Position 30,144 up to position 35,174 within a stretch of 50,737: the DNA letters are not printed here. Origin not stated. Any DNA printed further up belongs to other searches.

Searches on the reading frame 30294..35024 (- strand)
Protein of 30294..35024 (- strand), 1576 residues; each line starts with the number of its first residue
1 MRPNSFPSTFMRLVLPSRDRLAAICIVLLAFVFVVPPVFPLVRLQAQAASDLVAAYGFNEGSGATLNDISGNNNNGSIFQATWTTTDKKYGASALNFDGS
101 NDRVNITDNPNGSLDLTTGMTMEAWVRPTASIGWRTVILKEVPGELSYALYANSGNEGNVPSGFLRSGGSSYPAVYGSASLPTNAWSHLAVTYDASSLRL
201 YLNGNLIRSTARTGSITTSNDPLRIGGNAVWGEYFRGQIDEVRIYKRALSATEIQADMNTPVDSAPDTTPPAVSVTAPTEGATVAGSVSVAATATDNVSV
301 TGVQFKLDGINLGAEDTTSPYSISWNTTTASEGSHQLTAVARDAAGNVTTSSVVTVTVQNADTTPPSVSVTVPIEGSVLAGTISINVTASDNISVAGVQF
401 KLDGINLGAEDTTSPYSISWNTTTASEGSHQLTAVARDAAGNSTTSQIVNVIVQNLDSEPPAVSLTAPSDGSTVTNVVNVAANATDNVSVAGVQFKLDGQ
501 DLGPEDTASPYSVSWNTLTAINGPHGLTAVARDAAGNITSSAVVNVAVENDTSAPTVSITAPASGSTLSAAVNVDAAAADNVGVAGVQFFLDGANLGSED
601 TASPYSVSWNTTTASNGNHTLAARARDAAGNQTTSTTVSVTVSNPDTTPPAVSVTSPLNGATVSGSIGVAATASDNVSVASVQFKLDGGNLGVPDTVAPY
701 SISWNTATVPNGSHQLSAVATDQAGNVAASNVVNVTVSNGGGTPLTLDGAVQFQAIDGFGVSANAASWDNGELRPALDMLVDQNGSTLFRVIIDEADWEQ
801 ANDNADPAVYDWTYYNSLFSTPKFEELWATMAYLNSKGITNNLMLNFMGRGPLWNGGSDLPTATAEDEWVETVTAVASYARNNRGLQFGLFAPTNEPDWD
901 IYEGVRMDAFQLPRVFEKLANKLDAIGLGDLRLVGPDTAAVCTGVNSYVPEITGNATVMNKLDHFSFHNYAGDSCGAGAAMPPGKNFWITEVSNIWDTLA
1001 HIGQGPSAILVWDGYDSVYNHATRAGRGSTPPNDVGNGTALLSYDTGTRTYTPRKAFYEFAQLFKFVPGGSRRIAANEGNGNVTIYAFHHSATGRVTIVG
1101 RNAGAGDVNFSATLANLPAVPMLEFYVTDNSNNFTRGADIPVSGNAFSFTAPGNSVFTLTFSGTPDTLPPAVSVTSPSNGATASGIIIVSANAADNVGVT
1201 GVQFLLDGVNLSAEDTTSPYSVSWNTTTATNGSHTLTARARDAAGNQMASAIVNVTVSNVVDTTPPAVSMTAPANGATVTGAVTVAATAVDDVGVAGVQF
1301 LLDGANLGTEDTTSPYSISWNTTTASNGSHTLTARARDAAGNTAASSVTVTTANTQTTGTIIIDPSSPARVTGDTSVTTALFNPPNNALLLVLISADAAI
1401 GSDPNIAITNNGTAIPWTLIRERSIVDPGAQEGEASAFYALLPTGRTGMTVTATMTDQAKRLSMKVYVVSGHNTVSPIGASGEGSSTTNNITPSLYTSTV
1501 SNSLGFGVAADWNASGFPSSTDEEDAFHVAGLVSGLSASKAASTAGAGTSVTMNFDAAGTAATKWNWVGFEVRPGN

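Call 32: search_protein_families(library=pfam, proteins=[window:30294-35024:-], max_evalue=0.001)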
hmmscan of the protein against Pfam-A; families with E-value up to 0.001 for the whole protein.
window:30294-35024:- (1576 aa): 8 families
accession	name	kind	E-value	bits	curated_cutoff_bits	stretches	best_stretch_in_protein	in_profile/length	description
PF17957.7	Big_7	-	5e-118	386.3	24.1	7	1266-1334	1-70/70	Bacterial Ig domain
PF13385.13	Laminin_G_3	-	1.7e-34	119.6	27.6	1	98-255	1-151/151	Concanavalin A-like lectin/glucanases superfamily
PF13750.12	Big_3_3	-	4.4e-28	98.4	27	4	416-490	3-78/157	Bacterial Ig-like domain (group 3)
PF19077.6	Big_13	-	1.1e-26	93.7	27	1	678-737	39-100/102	Bacterial Ig-like domain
PF06832.18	BiPBP_C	-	2.3e-15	56.7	26.8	0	551-634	6-87/90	Penicillin-Binding Protein C-terminus Family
PF02494.22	HYR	-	2.3e-07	31.5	21.7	0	1327-1351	56-80/81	HYR domain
PF11088.13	RL11D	-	5.2e-06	27.1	25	0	687-747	7-65/99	Glycoprotein encoding membrane proteins RL5A and RL6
PF22091.2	DUF6941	-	6.5e-06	26.9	27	0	1223-1263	42-77/125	Family of unknown function (DUF6941)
